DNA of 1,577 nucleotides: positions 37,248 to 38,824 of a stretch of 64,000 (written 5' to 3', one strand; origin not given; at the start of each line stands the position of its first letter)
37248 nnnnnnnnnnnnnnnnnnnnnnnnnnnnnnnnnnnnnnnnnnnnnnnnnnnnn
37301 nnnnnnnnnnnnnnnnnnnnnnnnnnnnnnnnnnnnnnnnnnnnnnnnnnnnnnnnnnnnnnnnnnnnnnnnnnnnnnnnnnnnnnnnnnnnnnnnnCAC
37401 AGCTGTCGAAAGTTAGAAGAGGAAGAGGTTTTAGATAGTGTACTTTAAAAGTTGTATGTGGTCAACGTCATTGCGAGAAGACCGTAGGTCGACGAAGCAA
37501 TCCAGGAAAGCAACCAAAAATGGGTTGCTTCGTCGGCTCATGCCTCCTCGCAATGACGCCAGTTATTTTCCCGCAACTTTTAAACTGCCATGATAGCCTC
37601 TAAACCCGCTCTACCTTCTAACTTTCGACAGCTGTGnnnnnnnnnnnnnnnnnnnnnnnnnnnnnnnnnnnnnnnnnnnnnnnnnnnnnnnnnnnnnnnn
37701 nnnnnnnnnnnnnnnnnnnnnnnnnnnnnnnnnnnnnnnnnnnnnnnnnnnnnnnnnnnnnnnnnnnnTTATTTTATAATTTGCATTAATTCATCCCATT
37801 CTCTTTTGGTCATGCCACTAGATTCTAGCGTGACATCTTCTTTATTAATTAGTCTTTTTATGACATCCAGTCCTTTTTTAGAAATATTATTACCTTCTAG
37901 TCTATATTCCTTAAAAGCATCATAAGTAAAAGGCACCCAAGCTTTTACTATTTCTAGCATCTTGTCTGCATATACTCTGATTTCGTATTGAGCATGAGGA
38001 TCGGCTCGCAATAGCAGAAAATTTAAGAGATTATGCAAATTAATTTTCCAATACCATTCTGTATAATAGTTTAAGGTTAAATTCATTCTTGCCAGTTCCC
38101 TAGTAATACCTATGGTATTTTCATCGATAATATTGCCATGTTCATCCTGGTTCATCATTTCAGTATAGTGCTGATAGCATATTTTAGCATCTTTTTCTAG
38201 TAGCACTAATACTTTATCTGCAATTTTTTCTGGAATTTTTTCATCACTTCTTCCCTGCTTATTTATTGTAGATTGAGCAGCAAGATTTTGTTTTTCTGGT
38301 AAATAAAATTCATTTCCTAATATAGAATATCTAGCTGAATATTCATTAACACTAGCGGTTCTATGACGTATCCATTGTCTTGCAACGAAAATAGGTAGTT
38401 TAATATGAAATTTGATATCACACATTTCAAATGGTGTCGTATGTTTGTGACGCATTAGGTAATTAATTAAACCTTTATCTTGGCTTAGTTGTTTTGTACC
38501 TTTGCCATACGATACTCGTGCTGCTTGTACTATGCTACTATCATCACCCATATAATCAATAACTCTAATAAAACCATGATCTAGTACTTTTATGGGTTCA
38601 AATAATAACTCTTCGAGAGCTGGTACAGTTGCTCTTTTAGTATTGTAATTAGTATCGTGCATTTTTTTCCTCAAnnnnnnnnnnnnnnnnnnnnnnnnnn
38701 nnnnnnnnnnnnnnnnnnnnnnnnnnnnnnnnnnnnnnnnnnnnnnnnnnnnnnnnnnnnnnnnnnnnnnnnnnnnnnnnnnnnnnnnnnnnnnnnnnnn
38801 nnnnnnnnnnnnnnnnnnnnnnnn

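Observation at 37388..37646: Shell-C element targets the arms of the core palindrome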

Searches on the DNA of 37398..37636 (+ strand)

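Call 32: search_dna_similar(query=window:37398-37636:+, collection=plasmids, mode=distant, max_evalue=1, max_rows=30)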
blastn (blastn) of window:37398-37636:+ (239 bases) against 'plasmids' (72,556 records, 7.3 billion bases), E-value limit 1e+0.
Records with a match: 7; places in all: 9; records where one place covers at least 80% of the query: 0.
Best place of each record, by identity: 90-95% 1; 80-90% 5; 60-80% 1.
By first word of the organism name: Novosphingobium 2; Methylocystis 2; Methylosinus 2; Halorussus 1.
By predicted mobility (MOB-suite, as given by PLSDB): non-mobilizable 4; mobilizable 2; conjugative 1.
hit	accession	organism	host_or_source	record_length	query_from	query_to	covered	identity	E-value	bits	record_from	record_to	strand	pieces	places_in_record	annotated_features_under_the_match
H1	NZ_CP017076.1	Novosphingobium resinovorum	single cell,soil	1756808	69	161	39%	71.6%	6e-2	45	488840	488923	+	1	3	none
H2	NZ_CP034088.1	Methylocystis rosea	cell culture,groundwater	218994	69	136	28%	81.2%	9e-6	57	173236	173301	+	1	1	none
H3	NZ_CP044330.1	Methylocystis rosea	-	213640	69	136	28%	81.2%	9e-6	57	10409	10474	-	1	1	none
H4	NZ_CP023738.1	Methylosinus trichosporium OB3b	isolate,soil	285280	69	109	17%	85.4%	2e-1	43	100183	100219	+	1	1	none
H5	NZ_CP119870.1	Methylosinus trichosporium OB3b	Whole Organism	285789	69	109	17%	85.4%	2e-1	43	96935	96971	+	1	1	none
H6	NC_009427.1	Novosphingobium aromaticivorans DSM 12444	-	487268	124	161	16%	86.8%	2e-1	44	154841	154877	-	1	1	none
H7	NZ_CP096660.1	Halorussus limi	cell culture,saline soil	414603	170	196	11%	92.6%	7e-1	41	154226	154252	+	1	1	none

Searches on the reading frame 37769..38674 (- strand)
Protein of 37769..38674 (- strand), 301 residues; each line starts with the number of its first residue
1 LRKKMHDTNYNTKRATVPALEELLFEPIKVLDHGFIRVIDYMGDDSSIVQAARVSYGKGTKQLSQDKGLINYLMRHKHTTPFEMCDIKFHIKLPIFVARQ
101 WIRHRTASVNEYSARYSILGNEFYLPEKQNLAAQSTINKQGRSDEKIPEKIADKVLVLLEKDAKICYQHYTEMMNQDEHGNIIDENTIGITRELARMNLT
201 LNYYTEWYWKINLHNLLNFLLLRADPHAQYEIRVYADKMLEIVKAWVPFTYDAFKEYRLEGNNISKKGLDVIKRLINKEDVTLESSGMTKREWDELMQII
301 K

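Call 56: find_encoding_contigs(protein=window:37769-38674:-, flank=2500, max_places=8)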
Protein window:37769-38674:- (301 aa): no gene with exactly this product is on record in the collection.
